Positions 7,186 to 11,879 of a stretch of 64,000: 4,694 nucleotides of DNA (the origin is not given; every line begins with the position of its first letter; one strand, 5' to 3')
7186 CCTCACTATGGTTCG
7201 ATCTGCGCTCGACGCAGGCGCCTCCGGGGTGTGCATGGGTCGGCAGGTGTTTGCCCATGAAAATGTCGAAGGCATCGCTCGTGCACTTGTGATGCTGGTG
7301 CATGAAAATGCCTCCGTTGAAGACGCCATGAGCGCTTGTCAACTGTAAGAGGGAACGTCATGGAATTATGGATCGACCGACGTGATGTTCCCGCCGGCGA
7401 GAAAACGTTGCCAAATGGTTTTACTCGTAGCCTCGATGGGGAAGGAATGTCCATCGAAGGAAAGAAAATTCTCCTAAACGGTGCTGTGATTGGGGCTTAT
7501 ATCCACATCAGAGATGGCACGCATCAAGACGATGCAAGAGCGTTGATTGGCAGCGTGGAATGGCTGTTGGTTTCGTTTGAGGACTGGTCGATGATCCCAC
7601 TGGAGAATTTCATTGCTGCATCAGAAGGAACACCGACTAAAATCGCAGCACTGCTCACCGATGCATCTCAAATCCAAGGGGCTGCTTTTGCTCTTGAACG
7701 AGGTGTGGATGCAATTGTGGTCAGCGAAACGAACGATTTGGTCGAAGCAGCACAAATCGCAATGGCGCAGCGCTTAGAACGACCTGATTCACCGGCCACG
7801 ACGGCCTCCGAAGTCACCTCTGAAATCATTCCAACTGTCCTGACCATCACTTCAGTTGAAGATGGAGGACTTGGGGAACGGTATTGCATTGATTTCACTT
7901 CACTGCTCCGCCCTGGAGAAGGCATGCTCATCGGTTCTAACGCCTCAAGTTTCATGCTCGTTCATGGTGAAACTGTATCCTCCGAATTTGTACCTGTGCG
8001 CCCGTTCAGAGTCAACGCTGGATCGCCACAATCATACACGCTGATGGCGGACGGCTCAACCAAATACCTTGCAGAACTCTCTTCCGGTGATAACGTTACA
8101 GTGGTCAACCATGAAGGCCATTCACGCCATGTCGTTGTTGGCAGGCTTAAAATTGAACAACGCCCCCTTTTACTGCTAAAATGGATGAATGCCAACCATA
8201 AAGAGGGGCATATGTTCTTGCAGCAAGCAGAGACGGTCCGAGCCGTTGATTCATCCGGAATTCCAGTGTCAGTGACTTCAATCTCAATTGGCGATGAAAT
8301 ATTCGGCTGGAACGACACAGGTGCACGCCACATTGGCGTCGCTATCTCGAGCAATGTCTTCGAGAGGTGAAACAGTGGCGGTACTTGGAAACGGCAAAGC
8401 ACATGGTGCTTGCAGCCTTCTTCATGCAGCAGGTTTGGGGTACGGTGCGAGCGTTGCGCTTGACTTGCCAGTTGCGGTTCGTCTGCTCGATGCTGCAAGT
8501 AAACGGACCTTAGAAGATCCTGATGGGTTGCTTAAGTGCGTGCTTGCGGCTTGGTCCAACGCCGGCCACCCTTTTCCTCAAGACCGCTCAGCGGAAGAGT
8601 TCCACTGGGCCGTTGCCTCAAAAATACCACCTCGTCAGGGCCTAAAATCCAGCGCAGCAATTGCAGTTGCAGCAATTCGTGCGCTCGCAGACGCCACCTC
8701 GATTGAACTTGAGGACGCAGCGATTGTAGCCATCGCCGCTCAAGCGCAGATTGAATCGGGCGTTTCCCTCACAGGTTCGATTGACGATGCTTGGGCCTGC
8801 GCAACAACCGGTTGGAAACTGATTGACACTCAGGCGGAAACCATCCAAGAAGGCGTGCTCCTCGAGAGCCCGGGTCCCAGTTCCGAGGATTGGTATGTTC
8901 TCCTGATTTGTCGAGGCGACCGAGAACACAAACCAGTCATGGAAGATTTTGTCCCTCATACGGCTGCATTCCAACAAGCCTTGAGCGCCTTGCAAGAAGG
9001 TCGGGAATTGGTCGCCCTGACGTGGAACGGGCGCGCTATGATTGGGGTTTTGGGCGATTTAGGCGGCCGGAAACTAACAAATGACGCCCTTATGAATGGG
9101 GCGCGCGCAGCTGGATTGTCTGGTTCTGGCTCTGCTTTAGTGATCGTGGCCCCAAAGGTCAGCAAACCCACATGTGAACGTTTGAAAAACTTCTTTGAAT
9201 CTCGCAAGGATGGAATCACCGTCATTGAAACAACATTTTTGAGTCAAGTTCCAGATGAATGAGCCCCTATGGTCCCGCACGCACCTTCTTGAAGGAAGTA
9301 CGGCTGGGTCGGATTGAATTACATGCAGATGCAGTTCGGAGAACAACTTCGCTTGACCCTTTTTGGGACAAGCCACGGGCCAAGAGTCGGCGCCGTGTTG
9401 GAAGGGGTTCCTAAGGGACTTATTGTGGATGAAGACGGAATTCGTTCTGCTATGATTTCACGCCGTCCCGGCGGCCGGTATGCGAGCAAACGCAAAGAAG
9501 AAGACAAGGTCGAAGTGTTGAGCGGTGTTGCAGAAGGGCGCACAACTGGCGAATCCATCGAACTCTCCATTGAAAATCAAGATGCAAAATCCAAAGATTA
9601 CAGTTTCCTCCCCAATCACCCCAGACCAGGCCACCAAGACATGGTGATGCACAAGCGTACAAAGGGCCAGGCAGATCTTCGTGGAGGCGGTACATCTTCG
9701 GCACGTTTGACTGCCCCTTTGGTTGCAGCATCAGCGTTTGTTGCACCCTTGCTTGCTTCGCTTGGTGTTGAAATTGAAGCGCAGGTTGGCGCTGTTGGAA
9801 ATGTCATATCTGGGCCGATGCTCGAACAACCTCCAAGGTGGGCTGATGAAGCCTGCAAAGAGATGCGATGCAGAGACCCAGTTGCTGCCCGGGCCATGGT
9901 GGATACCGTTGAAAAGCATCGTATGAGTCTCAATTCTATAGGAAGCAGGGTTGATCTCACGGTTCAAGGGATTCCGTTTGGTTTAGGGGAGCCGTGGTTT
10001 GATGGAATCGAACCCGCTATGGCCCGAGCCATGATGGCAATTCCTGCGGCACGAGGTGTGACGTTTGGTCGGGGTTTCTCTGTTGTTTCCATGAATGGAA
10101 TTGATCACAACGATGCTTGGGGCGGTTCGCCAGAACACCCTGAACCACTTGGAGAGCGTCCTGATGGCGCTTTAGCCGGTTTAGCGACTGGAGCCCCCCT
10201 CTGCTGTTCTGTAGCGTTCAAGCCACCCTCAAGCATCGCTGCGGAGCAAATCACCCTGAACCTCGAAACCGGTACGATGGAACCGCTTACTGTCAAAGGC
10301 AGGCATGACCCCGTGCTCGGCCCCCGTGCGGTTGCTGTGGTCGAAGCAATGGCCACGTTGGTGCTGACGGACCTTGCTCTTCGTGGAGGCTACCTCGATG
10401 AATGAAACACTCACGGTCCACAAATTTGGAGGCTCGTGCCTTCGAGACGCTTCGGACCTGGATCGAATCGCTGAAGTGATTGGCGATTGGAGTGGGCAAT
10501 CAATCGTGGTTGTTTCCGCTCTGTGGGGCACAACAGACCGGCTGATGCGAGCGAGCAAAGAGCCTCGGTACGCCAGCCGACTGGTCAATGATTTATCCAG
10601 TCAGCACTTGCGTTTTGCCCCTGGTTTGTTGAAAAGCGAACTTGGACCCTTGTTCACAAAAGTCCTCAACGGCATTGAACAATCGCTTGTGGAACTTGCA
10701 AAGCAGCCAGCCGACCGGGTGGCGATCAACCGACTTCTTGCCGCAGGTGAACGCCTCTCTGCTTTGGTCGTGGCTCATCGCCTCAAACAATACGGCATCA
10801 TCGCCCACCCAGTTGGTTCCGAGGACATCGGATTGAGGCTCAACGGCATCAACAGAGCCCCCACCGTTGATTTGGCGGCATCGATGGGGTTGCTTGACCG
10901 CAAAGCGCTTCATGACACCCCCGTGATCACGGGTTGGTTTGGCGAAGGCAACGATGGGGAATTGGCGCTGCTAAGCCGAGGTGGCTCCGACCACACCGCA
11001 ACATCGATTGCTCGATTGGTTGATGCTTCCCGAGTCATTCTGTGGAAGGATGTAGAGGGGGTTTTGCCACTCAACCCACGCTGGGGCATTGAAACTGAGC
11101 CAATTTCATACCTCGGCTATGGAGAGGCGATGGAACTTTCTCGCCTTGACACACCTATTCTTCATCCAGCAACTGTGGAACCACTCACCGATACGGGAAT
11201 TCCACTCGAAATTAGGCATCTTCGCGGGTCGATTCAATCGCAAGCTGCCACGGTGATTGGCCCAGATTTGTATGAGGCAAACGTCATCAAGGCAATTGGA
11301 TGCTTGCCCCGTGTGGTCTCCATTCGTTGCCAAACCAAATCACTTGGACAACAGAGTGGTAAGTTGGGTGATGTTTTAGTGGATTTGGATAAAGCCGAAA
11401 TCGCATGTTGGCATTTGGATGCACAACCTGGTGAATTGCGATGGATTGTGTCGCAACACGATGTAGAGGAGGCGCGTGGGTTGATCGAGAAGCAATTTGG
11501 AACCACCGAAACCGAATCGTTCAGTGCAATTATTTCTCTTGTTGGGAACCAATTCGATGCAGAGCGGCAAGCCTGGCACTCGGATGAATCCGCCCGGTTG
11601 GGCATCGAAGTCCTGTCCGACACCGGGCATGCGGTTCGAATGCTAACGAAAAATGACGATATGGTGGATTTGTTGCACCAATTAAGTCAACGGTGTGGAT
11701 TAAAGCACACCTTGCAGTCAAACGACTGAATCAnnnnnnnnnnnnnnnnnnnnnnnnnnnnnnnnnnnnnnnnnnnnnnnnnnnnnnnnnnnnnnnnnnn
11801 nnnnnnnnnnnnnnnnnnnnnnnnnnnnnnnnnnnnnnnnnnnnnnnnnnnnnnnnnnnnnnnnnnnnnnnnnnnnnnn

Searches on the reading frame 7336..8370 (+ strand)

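Call 20: search_protein_families(library=pfam, proteins=[window:7336-8370:+], max_evalue=0.01)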
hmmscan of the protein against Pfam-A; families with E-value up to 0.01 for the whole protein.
window:7336-8370:+ (344 aa): 1 family
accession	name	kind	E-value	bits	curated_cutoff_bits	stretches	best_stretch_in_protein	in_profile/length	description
PF01959.21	DHQS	-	3.4e-82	276.6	22.2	1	44-344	62-344/344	3-dehydroquinate synthase II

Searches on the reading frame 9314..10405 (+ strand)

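Call 19: search_protein_families(library=pfam, proteins=[window:9314-10405:+], max_evalue=0.01)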
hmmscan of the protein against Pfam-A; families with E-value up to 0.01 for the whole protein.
window:9314-10405:+ (363 aa): 1 family
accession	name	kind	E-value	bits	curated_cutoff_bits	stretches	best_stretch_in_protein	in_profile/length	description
PF01264.26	Chorismate_synt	-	1.3e-97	326.9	27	1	12-356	1-327/327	Chorismate synthase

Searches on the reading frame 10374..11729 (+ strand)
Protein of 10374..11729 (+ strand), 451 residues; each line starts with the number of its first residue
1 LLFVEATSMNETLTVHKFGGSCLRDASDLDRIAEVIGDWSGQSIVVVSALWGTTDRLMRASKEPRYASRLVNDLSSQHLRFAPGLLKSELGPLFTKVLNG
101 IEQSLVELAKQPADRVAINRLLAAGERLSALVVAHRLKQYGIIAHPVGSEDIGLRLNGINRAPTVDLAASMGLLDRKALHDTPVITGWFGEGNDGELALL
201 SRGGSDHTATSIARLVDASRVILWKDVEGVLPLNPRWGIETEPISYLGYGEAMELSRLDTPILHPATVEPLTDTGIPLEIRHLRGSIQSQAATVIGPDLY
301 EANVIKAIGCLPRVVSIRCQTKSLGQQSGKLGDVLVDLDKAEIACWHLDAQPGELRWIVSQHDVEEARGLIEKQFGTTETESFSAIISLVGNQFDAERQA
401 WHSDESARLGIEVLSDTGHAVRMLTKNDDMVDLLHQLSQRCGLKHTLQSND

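Call 19: search_protein_families(library=pfam, proteins=[window:10374-11729:+], max_evalue=0.01)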
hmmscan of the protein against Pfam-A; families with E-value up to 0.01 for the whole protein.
window:10374-11729:+ (451 aa): 1 family
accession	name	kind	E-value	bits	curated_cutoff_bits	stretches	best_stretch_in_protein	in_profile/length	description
PF00696.33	AA_kinase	-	2.2e-32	113.1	24.9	1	13-281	2-233/234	Amino acid kinase family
